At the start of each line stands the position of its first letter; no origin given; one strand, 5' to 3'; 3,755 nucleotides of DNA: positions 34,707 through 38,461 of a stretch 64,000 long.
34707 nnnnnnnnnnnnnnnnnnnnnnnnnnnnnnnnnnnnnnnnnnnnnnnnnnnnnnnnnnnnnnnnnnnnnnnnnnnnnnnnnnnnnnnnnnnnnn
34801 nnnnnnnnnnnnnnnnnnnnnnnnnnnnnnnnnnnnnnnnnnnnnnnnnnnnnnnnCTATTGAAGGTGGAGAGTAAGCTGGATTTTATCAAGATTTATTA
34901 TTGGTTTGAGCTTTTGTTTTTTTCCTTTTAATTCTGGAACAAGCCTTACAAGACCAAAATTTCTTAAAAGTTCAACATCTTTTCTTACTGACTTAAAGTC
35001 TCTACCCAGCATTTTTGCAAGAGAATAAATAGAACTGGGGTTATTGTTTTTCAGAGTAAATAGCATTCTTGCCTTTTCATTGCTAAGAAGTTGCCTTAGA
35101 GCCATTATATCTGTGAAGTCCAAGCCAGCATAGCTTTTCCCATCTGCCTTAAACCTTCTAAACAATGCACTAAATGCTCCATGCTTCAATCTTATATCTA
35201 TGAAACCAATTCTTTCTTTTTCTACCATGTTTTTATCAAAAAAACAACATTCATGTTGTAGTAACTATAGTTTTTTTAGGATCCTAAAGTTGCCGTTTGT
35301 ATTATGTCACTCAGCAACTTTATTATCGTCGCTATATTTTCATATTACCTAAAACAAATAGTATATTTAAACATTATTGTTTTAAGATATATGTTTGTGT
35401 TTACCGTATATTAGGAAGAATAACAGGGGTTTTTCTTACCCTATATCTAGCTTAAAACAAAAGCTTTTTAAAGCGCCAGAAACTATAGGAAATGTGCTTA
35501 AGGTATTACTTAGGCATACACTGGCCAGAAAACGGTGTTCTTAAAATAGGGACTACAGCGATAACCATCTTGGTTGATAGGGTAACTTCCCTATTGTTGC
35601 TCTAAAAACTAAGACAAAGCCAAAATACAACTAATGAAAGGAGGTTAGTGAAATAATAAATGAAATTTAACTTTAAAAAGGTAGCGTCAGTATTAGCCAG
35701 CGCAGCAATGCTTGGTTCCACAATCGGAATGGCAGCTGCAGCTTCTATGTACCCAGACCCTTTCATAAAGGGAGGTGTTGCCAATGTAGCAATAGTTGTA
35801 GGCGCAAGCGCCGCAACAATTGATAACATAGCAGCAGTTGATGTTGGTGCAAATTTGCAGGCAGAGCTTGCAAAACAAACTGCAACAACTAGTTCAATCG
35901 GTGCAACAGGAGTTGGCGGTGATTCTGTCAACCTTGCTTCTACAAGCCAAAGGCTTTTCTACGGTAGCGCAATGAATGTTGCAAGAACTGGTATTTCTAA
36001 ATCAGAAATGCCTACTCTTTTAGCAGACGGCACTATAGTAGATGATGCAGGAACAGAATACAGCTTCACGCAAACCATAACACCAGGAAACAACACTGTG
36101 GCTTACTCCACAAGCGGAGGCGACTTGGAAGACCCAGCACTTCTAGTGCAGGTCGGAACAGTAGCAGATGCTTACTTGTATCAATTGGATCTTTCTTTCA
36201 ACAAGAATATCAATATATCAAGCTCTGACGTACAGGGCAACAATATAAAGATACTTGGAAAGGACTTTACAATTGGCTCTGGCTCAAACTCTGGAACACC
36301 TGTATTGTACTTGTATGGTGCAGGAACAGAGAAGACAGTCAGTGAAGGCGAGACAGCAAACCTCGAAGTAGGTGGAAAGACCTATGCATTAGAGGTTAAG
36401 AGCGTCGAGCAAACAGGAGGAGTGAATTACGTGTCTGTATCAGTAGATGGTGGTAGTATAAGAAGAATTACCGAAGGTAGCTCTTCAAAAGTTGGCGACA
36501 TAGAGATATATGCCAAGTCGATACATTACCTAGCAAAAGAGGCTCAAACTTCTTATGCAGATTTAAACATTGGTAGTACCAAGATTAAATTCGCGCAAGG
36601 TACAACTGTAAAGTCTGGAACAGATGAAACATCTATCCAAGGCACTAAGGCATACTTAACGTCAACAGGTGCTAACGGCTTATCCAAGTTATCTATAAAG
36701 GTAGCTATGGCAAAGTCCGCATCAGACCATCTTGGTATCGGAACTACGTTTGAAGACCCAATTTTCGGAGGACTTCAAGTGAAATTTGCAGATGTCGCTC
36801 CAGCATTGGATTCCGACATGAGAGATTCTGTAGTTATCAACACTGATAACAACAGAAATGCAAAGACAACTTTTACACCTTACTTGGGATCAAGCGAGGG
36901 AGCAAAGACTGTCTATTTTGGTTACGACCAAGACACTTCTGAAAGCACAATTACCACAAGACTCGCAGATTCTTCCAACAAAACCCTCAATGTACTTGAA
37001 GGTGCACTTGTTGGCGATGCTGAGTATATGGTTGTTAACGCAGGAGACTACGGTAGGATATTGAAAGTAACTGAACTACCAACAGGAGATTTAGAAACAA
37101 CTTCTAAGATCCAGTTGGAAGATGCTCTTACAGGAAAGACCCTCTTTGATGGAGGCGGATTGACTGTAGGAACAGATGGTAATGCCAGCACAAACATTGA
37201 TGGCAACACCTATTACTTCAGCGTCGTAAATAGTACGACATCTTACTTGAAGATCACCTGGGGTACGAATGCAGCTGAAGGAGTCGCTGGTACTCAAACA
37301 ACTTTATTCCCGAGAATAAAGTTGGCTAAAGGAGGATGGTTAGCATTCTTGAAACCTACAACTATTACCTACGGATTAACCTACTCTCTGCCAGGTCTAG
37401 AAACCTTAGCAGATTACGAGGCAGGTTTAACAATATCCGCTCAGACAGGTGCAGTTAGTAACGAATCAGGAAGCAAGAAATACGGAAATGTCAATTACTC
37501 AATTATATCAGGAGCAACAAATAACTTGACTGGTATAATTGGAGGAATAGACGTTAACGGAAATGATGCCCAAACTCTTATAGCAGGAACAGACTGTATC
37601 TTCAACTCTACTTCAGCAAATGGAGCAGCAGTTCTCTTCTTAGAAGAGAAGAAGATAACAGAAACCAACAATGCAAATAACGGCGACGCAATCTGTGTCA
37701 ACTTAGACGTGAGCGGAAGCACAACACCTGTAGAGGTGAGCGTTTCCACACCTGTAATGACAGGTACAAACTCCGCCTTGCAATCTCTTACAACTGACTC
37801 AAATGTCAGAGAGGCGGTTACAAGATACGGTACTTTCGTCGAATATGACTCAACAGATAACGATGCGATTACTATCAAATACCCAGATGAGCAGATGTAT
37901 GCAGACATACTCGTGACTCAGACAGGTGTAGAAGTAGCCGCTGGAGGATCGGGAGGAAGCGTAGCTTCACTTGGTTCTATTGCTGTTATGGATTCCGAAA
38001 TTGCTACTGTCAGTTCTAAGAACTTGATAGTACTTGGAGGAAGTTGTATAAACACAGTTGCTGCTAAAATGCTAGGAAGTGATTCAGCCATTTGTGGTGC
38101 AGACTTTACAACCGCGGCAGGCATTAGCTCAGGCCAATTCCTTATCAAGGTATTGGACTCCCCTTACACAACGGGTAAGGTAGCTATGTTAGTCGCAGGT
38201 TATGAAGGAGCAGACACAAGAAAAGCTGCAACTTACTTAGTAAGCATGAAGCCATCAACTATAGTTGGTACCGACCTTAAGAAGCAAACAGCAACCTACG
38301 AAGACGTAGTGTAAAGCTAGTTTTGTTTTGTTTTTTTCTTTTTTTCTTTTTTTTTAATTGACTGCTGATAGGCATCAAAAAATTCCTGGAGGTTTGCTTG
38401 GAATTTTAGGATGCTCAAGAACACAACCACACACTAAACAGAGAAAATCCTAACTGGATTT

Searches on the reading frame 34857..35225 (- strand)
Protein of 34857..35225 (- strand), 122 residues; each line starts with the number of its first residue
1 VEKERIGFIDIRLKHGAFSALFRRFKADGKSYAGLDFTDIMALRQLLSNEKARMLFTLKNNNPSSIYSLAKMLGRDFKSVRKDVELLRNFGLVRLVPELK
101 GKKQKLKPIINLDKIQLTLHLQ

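Call 27: search_protein_families(library=pfam, proteins=[window:34857-35225:-], max_evalue=0.01)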
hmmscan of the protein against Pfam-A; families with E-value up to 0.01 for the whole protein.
window:34857-35225:- (122 aa): 2 families
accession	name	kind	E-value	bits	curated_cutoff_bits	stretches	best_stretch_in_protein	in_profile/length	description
PF25212.1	HVO_A0114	-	2.8e-16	59.5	27.6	1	34-115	7-84/84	HVO_A0114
PF08279.18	HTH_11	-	0.0035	17.6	25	1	54-93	5-44/55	HTH domain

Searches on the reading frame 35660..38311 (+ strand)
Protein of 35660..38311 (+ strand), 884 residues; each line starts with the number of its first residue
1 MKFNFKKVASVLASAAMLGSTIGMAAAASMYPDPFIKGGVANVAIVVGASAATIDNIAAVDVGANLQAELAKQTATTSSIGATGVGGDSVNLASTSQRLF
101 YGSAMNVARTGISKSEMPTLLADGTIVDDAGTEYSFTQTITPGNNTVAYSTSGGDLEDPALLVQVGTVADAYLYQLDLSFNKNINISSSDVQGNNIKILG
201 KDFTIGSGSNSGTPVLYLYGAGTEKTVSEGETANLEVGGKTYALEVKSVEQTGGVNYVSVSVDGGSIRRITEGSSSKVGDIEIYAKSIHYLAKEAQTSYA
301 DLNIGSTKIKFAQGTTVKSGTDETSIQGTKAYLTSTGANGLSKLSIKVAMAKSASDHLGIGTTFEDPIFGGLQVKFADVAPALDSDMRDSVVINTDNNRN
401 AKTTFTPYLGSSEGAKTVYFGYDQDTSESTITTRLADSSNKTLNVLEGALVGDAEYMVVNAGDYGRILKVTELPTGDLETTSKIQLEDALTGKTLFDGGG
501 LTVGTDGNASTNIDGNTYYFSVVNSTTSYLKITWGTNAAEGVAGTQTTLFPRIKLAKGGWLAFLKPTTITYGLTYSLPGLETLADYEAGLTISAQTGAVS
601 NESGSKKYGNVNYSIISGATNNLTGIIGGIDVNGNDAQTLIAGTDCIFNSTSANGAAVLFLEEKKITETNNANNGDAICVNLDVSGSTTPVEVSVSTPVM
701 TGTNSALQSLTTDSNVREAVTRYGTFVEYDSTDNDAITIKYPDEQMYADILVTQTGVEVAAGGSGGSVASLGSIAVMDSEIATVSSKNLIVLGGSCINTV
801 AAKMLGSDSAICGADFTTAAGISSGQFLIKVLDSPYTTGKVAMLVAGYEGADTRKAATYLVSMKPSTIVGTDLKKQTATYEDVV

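Call 27: search_protein_families(library=pfam, proteins=[window:35660-38311:+], max_evalue=0.01)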
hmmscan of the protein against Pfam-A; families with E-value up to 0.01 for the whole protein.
window:35660-38311:+ (884 aa): 1 family
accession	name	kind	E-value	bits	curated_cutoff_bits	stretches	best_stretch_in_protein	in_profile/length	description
PF05124.17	S_layer_C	-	6.7e-09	36.1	23.9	2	31-73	5-47/177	S-layer like family, outer domain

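Call 61: search_protein_families(library=ncbifam, proteins=[window:35660-38311:+], max_evalue=0.01)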
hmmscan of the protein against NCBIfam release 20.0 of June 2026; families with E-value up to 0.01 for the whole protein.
window:35660-38311:+ (884 aa): 0 families
